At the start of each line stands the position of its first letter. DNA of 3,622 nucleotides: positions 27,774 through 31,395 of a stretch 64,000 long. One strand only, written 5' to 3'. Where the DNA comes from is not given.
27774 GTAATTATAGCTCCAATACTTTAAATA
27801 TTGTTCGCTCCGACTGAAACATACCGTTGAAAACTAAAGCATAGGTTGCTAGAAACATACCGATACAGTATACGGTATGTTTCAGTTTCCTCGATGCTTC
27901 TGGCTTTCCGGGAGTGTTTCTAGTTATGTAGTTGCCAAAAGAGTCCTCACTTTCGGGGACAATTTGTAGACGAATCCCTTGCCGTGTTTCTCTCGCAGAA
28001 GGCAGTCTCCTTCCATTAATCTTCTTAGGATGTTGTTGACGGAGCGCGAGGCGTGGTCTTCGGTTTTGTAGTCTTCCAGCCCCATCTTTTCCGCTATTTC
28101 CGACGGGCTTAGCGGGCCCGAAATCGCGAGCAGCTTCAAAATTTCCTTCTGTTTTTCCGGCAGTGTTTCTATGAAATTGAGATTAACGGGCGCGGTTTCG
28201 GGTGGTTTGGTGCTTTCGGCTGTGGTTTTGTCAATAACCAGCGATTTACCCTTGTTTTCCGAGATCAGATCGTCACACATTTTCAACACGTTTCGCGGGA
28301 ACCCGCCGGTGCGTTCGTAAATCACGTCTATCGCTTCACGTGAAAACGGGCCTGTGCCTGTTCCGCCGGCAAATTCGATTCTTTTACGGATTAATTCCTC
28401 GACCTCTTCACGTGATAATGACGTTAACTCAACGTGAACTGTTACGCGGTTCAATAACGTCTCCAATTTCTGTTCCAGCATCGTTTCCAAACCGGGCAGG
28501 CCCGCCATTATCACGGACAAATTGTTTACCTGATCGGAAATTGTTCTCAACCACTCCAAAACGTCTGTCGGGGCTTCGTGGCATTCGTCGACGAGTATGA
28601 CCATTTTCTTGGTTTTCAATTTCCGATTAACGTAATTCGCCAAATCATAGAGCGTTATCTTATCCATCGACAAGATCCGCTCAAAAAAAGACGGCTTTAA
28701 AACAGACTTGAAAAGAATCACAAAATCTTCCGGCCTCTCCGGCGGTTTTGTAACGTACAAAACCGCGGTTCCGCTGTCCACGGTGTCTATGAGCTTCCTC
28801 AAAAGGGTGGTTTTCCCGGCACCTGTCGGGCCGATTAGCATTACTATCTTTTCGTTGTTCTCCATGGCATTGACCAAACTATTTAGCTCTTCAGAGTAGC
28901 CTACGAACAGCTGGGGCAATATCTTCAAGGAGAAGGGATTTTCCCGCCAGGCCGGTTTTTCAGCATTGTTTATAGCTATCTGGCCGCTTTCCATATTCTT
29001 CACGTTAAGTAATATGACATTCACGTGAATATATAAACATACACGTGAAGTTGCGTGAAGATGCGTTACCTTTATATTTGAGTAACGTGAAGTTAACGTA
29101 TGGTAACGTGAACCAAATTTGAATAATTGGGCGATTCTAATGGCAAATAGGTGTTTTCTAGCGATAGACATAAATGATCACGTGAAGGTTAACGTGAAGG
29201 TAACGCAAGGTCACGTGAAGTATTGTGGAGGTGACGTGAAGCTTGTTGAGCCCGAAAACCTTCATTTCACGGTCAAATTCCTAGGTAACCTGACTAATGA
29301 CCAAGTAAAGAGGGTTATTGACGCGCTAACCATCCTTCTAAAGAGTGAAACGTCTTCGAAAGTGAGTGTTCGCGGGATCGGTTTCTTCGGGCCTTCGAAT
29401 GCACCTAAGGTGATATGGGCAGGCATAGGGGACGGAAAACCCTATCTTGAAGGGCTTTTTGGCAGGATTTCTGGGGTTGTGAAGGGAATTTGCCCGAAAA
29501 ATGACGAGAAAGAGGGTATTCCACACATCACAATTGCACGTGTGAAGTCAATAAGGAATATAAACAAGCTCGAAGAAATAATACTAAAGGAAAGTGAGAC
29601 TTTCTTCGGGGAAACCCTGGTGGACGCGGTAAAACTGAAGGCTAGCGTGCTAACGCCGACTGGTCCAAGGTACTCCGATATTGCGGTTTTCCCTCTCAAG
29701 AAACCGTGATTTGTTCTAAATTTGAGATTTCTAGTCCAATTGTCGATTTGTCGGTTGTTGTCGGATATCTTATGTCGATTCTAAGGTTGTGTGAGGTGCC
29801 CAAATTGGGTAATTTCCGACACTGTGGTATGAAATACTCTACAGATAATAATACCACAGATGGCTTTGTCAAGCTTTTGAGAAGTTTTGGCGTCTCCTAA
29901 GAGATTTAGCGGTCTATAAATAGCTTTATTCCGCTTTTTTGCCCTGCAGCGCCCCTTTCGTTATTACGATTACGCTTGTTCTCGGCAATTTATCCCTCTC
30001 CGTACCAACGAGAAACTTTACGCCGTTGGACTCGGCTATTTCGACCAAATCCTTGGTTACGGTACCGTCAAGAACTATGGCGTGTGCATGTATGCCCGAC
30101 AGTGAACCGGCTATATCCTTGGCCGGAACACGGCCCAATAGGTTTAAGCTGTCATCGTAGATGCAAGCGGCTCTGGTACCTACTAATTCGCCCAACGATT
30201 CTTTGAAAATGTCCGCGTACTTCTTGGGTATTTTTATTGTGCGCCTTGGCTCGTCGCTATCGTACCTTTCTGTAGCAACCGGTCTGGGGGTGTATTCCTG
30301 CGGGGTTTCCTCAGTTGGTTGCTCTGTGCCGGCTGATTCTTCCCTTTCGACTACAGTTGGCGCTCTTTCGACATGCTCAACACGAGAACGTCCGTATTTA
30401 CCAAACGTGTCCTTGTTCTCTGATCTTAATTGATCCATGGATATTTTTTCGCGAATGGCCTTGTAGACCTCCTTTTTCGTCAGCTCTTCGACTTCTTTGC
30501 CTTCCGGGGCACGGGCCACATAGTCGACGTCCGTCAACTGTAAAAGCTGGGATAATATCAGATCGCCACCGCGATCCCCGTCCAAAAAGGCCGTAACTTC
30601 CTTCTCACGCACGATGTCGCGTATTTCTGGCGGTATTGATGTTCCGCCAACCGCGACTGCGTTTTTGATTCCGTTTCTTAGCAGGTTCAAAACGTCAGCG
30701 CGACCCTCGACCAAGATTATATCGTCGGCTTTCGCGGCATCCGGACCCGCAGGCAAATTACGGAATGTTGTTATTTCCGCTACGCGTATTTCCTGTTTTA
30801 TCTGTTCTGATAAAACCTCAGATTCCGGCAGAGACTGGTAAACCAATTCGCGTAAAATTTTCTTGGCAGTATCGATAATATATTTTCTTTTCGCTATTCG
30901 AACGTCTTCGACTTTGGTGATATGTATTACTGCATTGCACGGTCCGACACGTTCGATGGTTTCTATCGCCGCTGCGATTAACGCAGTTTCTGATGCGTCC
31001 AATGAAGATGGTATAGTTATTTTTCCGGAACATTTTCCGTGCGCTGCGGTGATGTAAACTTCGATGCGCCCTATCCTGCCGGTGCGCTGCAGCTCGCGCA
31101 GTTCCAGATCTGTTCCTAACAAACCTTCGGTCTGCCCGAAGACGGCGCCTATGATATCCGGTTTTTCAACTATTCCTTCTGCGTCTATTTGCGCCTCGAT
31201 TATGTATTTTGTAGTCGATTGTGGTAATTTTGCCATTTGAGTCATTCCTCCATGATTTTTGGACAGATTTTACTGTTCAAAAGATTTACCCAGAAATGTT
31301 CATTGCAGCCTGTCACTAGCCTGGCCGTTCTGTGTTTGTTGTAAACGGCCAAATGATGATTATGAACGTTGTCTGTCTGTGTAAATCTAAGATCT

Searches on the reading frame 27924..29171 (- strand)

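Call 8: search_protein_families(library=ncbifam, proteins=[window:27924-29171:-], max_evalue=0.00001)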
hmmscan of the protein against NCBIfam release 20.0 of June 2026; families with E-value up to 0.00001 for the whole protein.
window:27924-29171:- (415 aa): 2 families
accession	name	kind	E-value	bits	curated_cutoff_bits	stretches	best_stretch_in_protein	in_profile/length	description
TIGR03015.1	pepcterm_ATPase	hypoth_equivalog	1.7e-25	90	324.5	1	76-303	9-243/269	XrtA/PEP-CTERM system-associated ATPase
NF047389.1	ATPase_Sll1717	subfamily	2.6e-06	26.8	75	0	228-313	265-338/454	P-loop ATPase, Sll1717 family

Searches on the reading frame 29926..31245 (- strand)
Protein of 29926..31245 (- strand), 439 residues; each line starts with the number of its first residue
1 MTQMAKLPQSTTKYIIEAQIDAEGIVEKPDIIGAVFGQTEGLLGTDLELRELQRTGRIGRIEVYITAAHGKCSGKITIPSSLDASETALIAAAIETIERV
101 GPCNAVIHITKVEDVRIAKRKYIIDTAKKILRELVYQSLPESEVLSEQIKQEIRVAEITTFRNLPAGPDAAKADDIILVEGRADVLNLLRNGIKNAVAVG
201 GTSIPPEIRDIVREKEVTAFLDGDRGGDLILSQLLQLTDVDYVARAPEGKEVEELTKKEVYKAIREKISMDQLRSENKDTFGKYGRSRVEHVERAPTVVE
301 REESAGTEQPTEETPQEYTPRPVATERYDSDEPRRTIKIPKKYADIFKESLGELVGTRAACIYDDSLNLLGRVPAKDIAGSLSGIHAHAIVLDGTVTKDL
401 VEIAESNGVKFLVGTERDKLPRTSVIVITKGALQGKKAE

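Call 8: search_protein_families(library=ncbifam, proteins=[window:29926-31245:-], max_evalue=0.00001)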
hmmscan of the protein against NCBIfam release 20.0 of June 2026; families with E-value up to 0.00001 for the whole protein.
window:29926-31245:- (439 aa): 2 families
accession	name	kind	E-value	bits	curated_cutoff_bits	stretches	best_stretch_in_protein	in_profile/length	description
NF003108.1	PRK04031.1-1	equivalog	1.2e-139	466.1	300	1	13-420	1-408/419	DNA primase DnaG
TIGR01391.1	dnaG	equivalog_domain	4e-09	35.8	283.6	1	169-269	252-358/414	DNA primase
